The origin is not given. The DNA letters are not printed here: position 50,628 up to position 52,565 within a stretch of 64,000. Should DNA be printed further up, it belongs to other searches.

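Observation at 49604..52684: ArsR-controlled thiol-redox operon containing a CcdA/DsbD-like domain fused to an ArsP/DUF318 permease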

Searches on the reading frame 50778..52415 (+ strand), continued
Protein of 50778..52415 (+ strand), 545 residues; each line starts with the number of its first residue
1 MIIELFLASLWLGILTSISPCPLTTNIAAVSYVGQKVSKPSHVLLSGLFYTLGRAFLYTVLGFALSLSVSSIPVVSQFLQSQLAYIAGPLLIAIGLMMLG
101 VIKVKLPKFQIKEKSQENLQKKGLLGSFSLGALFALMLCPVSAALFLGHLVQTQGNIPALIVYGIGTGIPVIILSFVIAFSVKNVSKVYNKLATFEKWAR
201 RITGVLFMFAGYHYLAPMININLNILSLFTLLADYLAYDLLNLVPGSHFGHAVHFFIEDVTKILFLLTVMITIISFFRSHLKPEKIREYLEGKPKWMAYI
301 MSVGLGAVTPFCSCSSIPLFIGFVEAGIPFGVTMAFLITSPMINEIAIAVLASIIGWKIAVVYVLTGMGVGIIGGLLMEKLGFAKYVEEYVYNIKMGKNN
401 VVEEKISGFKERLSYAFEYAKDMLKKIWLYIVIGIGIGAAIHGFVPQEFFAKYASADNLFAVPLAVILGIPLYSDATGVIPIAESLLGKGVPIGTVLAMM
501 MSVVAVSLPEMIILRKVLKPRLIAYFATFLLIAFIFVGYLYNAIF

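Call 39: fold_search(model_id=the predicted structure, library=pdb)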
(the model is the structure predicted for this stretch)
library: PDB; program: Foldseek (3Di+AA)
matches with E <= 10: 105; with E <= 0.001: 0
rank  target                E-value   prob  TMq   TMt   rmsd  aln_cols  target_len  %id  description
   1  5vkv_MODEL_1_A        1.4e-01  1.00  0.25  0.49   6.7       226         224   22  Solution NMR structure of the membrane electron transporter CcdA (released 2018-01-31)
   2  4f35_B                3.1e-01  0.85  0.25  0.30  16.0       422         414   13  Crystal Structure of a bacterial dicarboxylate/sodium symporter (released 2012-10-24)
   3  4z3n                  5.6e-01  0.09  0.10  0.12  26.3       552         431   12  Crystal structure of the MATE transporter ClbM (released 2016-01-13)
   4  4mlb_A                9.6e-01  0.08  0.11  0.12  26.0       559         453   11  Reverse polarity of binding pocket suggests different function of a MOP superfamily transporter from Pyrococcus furios (released 2013-09-25)
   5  4qiq                  1.4e+00  0.13  0.16  0.18  25.5       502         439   11  Crystal structure of D-xylose-proton symporter (released 2014-08-06)
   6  7wsm_A                1.5e+00  0.10  0.14  0.15  25.6       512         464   12  Cryo-EM structure of human glucose transporter GLUT4 bound to cytochalasin B in lipid nanodiscs (released 2022-05-18)
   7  4ja4_A                1.8e+00  0.09  0.14  0.16  27.5       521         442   11  Inward open conformation of the xylose transporter XylE from E. coli (released 2013-05-01)
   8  6do1_A                2.3e+00  0.08  0.12  0.17  20.6       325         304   13  Structure of nanobody-stabilized angiotensin II type 1 receptor bound to S1I8 (released 2019-01-30)
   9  3v8g_F                2.3e+00  0.04  0.09  0.12  30.4       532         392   12  Crystal structure of an asymmetric trimer of a glutamate transporter homologue (GltPh) (released 2012-02-15)
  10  4ja4_C                2.4e+00  0.09  0.16  0.19  26.8       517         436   10  Inward open conformation of the xylose transporter XylE from E. coli (released 2013-05-01)
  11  3vvs_A                2.4e+00  0.05  0.11  0.13  26.8       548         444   11  Crystal structure of MATE in complex with MaD3S (released 2013-04-03)
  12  6z10_A                2.5e+00  0.10  0.13  0.21  21.7       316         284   13  Crystal structure of a humanized (K18E, K269N) rat succinate receptor SUCNR1 (GPR91) in complex with a nanobody and an (released 2020-09-16)
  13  5yck                  2.5e+00  0.06  0.14  0.15  26.9       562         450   12  Crystal structure of a MATE family protein derived from Camelina sativa at 2.3 angstrom (released 2017-09-27)
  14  6lh0                  2.7e+00  0.08  0.13  0.17  15.3       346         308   13  Crystal structure of a cysteine-pair mutant (P10C-S291C) of a bacterial bile acid transporter in an inward-facing apo-st (released 2020-12-09)
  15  6lgz                  2.9e+00  0.09  0.14  0.19  15.6       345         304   12  Crystal structure of a cysteine-pair mutant (P10C-S291C) of a bacterial bile acid transporter in an inward-facing state  (released 2020-12-09)
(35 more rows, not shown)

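Call 66: search_protein_representatives(protein=window:50778-52412:+)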
Query: 545 residues. Proteins with E-value up to 0.001 (for the whole library): 7200; up to 1e-10: 3216; up to 1e-30: 530. The best 150 are listed.
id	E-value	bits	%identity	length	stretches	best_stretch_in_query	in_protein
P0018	6.2e-178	609.4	60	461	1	84-545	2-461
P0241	6.8e-97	342.0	50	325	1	227-545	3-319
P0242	1.0e-95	338.2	51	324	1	228-544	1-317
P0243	4.9e-94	332.6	56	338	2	227-391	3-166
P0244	1.9e-93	330.7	49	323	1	226-545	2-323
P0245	3.2e-87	310.1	48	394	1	234-544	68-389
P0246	5.0e-87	309.5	49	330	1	227-544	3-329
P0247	3.5e-84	300.1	45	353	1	232-544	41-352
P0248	9.6e-83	295.3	46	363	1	229-544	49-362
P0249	1.7e-81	291.2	43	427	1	229-544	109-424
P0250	1.0e-80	288.7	45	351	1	234-543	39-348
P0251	1.8e-80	287.8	44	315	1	229-545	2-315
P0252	6.1e-80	286.1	45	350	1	235-544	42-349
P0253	7.2e-80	285.9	45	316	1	232-544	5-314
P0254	7.4e-79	282.5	44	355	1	242-544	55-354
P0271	1.6e-66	241.8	42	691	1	231-545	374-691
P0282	1.5e-60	222.1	36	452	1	228-544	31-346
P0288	1.6e-56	208.8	40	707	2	411-545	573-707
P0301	4.4e-54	200.8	49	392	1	5-214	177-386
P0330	3.8e-50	187.8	34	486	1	252-544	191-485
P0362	2.0e-46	175.5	43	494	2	231-362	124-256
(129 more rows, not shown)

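Call 67: search_protein_families(library=ncbifam, proteins=[P0301, P0271, P0288, P0330, P0362, P0282, P0249, P0018], max_evalue=0.001)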
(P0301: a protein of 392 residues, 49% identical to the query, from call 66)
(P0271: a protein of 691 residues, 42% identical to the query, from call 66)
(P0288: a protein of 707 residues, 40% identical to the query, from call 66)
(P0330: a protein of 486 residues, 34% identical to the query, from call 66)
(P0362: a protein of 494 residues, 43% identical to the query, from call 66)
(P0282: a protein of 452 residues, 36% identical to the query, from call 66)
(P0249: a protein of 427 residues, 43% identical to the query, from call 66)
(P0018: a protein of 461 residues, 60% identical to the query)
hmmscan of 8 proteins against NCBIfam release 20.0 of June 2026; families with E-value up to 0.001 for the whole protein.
P0301 (392 aa): 2 families
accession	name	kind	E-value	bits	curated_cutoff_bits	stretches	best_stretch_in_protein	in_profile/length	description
NF040495.1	tranport_ArsG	equivalog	2.5e-61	207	200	1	175-389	4-223/225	aromatic aminobenezylarsenical efflux permease ArsG family transporter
NF040494.1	nitrored_ArsF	subfamily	1.7e-32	111.9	60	1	54-156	3-106/106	nitrophenyl compound nitroreductase subunit ArsF family protein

P0271 (691 aa): 2 families
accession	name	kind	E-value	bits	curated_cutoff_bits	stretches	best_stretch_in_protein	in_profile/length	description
NF040736.1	efflux_SaoE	equivalog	2.5e-25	89.5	325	1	414-690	27-297/352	efflux transporter SaoE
NF033936.1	CuZnOut_SO0444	equivalog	1.4e-19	70.4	300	2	548-690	175-312/351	SO_0444 family Cu/Zn efflux transporter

P0288 (707 aa): 2 families
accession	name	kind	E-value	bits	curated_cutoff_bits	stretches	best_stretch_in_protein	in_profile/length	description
NF033936.1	CuZnOut_SO0444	equivalog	4.2e-24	85.3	300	1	384-707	37-313/351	SO_0444 family Cu/Zn efflux transporter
NF040736.1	efflux_SaoE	equivalog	2.5e-20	73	325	2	383-473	46-134/352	efflux transporter SaoE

P0330 (486 aa): 3 families
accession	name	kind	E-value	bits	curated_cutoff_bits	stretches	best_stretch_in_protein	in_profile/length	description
NF040736.1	efflux_SaoE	equivalog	4.2e-30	105.2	325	1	214-485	30-297/352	efflux transporter SaoE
NF033936.1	CuZnOut_SO0444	equivalog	9.4e-30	103.9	300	2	362-485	191-312/351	SO_0444 family Cu/Zn efflux transporter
NF033556.1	MerTP_fusion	equivalog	1.1e-05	25.1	180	1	13-87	2-72/186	mercuric transport protein MerTP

P0362 (494 aa): 7 families
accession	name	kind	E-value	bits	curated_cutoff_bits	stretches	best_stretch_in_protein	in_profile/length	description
NF040736.1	efflux_SaoE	equivalog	3.3e-17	62.8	325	2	186-254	46-114/352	efflux transporter SaoE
NF033788.1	HTH_metalloreg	subfamily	4.7e-14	51.9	55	1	1-52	19-71/77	metalloregulator ArsR/SmtB family transcription factor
NF033936.1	CuZnOut_SO0444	equivalog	2.7e-13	49.8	300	1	188-271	38-120/351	SO_0444 family Cu/Zn efflux transporter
NF007528.0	PRK10141.1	subfamily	3.9e-09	36.4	97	1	5-55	29-79/117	metalloregulator ArsR/SmtB family transcription factor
NF033789.1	repress_SdpR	subfamily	1.4e-07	31.3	100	1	1-52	16-67/79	autorepressor SdpR family transcription factor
NF045707.1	Dbac_1936_reg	equivalog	9.4e-05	22.4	115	1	7-53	31-77/99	ArsR/SmtB-type metalloregulator TsoR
NF041413.1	ArsR_Rv2640c_fam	equivalog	9.8e-05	22.7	155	1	5-49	57-101/118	Rv2640c family ArsR-like transcriptional regulator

P0282 (452 aa): 3 families
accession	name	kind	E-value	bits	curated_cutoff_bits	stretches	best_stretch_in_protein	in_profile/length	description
NF040736.1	efflux_SaoE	equivalog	3.5e-30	105.5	325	1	75-347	27-298/352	efflux transporter SaoE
NF033936.1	CuZnOut_SO0444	equivalog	7.9e-23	81.1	300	2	74-187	16-128/351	SO_0444 family Cu/Zn efflux transporter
TIGR00412.2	redox_disulf_2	subfamily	3.2e-19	69.1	62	1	365-438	1-74/75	MTH895/ArsE family thioredoxin-like protein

P0249 (427 aa): 2 families
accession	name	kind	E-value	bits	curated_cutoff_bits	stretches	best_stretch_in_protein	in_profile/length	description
NF040736.1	efflux_SaoE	equivalog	8.8e-30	104.1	325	1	176-424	50-297/352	efflux transporter SaoE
NF033936.1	CuZnOut_SO0444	equivalog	2.2e-24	86.2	300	1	146-425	12-313/351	SO_0444 family Cu/Zn efflux transporter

P0018 (461 aa): 3 families
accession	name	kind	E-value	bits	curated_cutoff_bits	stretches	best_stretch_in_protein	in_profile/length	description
NF040495.1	tranport_ArsG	equivalog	3.7e-36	124.6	200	1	2-133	85-221/225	aromatic aminobenezylarsenical efflux permease ArsG family transporter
NF040736.1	efflux_SaoE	equivalog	3e-33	115.5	325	1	174-460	15-297/352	efflux transporter SaoE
NF033936.1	CuZnOut_SO0444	equivalog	9.1e-29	100.7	300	2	322-460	175-312/351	SO_0444 family Cu/Zn efflux transporter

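Call 70: find_encoding_contigs(protein=P0301, flank=4000, max_places=2)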
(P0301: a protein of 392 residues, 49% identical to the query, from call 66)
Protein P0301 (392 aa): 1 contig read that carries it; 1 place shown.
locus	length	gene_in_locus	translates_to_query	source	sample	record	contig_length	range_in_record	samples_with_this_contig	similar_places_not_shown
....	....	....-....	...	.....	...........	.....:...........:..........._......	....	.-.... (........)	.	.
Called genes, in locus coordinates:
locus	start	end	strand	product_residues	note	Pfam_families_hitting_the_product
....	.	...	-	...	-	?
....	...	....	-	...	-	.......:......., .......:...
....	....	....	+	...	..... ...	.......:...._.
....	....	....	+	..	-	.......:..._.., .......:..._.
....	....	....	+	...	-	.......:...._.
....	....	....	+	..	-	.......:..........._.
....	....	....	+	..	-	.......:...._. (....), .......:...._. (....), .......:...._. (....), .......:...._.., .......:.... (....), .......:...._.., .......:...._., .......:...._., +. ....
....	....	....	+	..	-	?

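Call 76: list_cluster_members(proteins=[window:50778-52412:+, window:44749-46182:-, P0004, P0002])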
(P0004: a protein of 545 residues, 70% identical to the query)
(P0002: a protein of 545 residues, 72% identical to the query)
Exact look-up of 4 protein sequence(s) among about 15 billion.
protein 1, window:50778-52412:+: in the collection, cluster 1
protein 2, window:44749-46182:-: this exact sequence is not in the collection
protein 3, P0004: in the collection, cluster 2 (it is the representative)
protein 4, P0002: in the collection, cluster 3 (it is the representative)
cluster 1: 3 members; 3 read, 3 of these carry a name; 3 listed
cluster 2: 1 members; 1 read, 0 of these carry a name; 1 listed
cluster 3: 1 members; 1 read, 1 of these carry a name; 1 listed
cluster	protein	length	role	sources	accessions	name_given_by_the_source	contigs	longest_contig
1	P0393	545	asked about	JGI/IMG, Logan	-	uncharacterized membrane protein YraQ (UPF0718 family)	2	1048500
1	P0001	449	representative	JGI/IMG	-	uncharacterized membrane protein YraQ (UPF0718 family)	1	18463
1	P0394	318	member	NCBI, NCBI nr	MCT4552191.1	MAG: permease [Alphaproteobacteria bacterium] | permease [Alphaproteobacteria bacterium]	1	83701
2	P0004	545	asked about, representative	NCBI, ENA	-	-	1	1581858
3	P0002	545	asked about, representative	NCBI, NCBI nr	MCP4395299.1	MAG: hypothetical protein GY804_13675 [Alphaproteobacteria bacterium] | hypothetical protein [Alphaproteobacteria bacterium]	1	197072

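Call 92: search_protein_families(library=ncbifam, proteins=[L014:3416-3886:+, L013:548-1753:+], max_evalue=0.001)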
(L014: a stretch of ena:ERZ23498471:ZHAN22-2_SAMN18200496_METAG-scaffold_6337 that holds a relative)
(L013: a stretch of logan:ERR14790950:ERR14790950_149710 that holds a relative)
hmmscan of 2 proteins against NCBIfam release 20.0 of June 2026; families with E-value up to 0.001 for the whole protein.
L014:3416-3886:+ (157 aa): 1 family
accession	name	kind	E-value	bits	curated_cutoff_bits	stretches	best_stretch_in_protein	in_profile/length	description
NF040494.1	nitrored_ArsF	subfamily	6.3e-31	106.9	60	1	52-154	1-105/106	nitrophenyl compound nitroreductase subunit ArsF family protein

L013:548-1753:+ (402 aa): 1 family
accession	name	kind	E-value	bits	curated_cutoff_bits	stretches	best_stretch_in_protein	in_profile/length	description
TIGR02196.1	GlrX_YruB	hypoth_equivalog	0.00033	21.1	88.55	0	40-111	7-68/74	glutaredoxin-like protein, YruB-family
